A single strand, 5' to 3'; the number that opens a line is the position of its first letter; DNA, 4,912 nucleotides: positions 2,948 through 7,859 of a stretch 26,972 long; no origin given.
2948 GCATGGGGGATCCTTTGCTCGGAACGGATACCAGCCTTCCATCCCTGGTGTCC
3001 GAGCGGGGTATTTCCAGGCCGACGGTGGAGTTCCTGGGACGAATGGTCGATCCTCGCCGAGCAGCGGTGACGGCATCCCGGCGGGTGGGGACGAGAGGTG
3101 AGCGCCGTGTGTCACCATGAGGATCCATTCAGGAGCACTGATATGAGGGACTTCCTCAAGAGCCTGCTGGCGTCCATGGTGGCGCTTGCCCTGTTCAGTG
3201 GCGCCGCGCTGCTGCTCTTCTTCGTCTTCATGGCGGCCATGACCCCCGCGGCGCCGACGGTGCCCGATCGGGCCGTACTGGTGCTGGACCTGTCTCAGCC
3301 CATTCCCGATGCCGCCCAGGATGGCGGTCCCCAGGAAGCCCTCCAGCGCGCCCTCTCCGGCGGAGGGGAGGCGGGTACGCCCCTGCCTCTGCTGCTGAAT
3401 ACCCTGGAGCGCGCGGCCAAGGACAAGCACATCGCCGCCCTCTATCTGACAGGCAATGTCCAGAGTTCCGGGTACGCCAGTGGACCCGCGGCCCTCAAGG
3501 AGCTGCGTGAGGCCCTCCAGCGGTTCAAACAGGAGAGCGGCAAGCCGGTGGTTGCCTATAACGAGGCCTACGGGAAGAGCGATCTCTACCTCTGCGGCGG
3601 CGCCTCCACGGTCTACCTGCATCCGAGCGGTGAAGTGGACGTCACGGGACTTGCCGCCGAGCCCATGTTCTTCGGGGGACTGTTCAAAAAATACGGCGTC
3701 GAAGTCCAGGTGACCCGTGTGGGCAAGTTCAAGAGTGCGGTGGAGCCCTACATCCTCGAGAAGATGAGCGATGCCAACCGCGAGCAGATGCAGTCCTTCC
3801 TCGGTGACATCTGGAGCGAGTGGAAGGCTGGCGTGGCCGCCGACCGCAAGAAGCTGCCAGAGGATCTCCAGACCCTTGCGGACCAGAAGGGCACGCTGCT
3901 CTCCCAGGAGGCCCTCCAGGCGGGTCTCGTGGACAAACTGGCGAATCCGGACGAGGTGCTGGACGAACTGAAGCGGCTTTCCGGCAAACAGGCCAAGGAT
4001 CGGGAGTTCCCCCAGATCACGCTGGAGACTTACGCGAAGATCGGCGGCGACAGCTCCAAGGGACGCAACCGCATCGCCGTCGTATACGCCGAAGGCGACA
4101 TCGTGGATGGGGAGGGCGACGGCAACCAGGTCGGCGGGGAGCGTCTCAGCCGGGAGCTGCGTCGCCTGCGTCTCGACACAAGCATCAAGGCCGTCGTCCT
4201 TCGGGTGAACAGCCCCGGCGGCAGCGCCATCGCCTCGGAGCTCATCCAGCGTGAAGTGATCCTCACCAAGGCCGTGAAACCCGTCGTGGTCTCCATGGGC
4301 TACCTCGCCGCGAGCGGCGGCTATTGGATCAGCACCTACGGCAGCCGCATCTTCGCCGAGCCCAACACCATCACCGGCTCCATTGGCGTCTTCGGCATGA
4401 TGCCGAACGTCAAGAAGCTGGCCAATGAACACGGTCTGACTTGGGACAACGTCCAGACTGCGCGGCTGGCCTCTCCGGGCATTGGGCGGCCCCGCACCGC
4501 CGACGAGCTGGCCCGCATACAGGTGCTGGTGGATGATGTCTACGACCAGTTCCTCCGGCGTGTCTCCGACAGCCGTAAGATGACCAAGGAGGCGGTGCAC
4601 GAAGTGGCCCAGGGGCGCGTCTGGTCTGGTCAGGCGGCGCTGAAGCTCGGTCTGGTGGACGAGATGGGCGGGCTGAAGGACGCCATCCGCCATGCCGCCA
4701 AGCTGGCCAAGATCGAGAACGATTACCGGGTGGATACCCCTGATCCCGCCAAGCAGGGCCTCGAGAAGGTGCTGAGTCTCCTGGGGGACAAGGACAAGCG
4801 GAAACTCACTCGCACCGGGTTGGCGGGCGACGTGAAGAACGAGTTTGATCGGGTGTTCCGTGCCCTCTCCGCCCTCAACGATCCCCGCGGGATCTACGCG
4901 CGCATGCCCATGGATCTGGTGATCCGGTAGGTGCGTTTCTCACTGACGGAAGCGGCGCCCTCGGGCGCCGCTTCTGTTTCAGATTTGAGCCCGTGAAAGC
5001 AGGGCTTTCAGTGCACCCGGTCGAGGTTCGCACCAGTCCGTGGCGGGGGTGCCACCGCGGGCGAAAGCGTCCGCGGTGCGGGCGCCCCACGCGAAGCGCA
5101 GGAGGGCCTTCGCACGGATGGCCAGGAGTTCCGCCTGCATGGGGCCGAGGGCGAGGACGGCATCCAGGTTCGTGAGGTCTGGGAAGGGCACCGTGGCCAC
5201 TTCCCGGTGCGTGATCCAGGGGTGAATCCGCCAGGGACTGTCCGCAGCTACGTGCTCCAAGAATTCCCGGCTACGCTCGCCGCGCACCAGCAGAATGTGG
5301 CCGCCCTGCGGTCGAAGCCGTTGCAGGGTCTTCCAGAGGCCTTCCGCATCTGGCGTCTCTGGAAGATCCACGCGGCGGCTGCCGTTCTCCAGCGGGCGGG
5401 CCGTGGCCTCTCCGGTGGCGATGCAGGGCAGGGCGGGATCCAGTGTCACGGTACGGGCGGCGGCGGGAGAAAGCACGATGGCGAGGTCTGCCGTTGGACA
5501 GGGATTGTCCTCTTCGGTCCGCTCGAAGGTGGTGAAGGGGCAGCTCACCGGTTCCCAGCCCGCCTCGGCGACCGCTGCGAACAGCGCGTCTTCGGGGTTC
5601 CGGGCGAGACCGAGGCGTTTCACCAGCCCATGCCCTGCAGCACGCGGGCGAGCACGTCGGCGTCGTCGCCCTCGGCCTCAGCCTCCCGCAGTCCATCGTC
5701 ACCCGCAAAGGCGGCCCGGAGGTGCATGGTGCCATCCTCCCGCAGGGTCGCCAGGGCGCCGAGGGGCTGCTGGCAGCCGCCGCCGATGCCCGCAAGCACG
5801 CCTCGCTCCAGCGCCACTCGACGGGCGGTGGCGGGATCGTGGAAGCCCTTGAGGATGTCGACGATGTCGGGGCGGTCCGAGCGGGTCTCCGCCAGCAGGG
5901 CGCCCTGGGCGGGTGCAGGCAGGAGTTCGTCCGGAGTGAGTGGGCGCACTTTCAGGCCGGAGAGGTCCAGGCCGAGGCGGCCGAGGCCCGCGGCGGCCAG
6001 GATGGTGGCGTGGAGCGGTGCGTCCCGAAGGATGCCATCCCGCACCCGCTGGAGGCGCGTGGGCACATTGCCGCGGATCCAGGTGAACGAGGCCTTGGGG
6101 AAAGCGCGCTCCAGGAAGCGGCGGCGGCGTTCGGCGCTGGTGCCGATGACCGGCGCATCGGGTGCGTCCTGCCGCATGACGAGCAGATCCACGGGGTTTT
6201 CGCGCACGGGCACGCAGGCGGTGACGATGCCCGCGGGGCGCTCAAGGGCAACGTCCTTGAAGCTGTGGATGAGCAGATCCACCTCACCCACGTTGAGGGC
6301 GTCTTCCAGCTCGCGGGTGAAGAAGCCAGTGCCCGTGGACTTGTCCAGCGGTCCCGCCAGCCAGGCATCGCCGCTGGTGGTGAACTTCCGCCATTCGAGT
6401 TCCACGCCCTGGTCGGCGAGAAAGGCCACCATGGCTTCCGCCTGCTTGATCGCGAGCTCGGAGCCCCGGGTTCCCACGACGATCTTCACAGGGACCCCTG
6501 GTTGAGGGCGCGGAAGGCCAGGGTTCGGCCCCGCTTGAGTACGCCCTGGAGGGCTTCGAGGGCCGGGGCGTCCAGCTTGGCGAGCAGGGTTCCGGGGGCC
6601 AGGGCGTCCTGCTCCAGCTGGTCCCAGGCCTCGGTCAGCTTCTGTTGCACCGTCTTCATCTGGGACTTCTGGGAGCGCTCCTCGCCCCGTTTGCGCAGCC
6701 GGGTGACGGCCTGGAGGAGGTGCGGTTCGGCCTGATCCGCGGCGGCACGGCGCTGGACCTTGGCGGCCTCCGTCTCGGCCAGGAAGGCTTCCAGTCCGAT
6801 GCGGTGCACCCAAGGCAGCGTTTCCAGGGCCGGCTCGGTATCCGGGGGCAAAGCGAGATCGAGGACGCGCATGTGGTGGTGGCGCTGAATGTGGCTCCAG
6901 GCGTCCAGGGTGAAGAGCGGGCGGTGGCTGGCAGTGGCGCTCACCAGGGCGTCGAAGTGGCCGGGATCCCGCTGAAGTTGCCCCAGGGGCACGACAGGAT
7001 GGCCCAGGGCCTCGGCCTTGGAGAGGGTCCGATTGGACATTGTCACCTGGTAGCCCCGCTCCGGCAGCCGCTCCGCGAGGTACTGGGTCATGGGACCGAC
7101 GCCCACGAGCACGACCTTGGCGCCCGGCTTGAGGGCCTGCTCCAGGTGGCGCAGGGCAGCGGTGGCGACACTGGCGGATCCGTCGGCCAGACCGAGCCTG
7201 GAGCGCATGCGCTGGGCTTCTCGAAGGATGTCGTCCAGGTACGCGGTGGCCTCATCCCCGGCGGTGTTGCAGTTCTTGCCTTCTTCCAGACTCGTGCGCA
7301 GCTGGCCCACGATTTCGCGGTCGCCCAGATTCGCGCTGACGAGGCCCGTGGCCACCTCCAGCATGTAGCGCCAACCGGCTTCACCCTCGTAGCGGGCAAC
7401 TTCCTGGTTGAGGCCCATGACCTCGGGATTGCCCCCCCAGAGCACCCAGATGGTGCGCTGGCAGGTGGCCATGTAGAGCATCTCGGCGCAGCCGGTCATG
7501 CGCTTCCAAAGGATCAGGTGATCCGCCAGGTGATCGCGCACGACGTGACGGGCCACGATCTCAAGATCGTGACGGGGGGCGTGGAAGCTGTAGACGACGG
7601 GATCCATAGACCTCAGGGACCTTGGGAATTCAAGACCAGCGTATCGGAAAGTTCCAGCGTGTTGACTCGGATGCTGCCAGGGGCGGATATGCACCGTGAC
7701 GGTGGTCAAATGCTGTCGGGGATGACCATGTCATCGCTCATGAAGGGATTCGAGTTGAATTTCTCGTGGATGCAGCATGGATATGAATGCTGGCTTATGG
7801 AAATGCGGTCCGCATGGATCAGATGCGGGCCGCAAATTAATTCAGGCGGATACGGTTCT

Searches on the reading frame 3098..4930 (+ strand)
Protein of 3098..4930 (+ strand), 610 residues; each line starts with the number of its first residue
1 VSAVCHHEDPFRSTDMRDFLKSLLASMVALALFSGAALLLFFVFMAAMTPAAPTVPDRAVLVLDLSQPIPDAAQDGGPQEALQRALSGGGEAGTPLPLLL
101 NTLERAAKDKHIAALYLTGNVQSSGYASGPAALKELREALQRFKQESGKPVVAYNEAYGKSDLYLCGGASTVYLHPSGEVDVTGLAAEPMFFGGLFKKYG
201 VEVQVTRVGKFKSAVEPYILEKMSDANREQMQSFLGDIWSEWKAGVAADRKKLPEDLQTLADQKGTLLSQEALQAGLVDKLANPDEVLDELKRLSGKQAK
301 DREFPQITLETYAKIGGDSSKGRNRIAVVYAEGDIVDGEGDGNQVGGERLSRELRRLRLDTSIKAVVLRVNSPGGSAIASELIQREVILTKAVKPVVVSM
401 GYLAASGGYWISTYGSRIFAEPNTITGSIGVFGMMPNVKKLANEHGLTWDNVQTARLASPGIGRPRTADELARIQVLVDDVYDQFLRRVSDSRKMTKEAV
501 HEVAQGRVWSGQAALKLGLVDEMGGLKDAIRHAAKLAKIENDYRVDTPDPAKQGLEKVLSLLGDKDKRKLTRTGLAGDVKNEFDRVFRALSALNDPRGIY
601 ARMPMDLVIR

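Call 17: search_protein_families(library=pfam, proteins=[window:3098-4930:+], max_evalue=0.001)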
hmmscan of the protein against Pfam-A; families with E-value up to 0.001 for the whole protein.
window:3098-4930:+ (610 aa): 2 families
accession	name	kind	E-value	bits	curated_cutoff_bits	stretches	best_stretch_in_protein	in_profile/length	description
PF01343.23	Peptidase_S49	-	1.5e-76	256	24.9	2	390-539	3-153/154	Peptidase family S49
PF00574.28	CLP_protease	-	0.00016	22.1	20.2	0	350-416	33-97/182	Clp protease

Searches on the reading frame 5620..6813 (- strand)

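Call 17: search_protein_families(library=pfam, proteins=[window:5620-6813:-], max_evalue=0.001)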
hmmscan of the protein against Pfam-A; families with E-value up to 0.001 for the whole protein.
window:5620-6813:- (397 aa): 2 families
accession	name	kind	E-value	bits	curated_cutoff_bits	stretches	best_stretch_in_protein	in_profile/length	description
PF01379.25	Porphobil_deam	-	7.8e-56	189.3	22.1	1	111-317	1-205/207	Porphobilinogen deaminase, dipyromethane cofactor binding domain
PF03900.20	Porphobil_deamC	-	4.2e-08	33.9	26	1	331-382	2-56/74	Porphobilinogen deaminase, C-terminal domain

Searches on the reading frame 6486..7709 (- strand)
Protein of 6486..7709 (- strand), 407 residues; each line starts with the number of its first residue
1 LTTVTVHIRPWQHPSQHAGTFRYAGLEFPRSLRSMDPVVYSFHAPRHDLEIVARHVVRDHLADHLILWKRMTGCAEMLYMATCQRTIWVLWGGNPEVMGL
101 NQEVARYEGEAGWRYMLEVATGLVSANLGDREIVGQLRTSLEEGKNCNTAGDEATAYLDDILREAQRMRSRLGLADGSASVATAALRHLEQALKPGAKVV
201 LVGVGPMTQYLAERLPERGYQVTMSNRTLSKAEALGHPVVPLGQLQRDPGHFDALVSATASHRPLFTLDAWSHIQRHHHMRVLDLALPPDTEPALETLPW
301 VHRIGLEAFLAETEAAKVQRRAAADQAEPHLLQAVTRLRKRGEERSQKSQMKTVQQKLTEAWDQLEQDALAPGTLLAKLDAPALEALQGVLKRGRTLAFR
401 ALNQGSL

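Call 17: search_protein_families(library=pfam, proteins=[window:6486-7709:-], max_evalue=0.001)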
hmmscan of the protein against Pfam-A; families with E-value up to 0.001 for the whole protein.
window:6486-7709:- (407 aa): 2 families
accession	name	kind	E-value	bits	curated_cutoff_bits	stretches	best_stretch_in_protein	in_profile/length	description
PF01488.26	Shikimate_DH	-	1.2e-13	51.7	24.3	1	196-301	12-127/138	Shikimate / quinate 5-dehydrogenase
PF05201.20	GlutR_N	-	1.5e-11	44.8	27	1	60-170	22-149/151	Glutamyl-tRNAGlu reductase, N-terminal domain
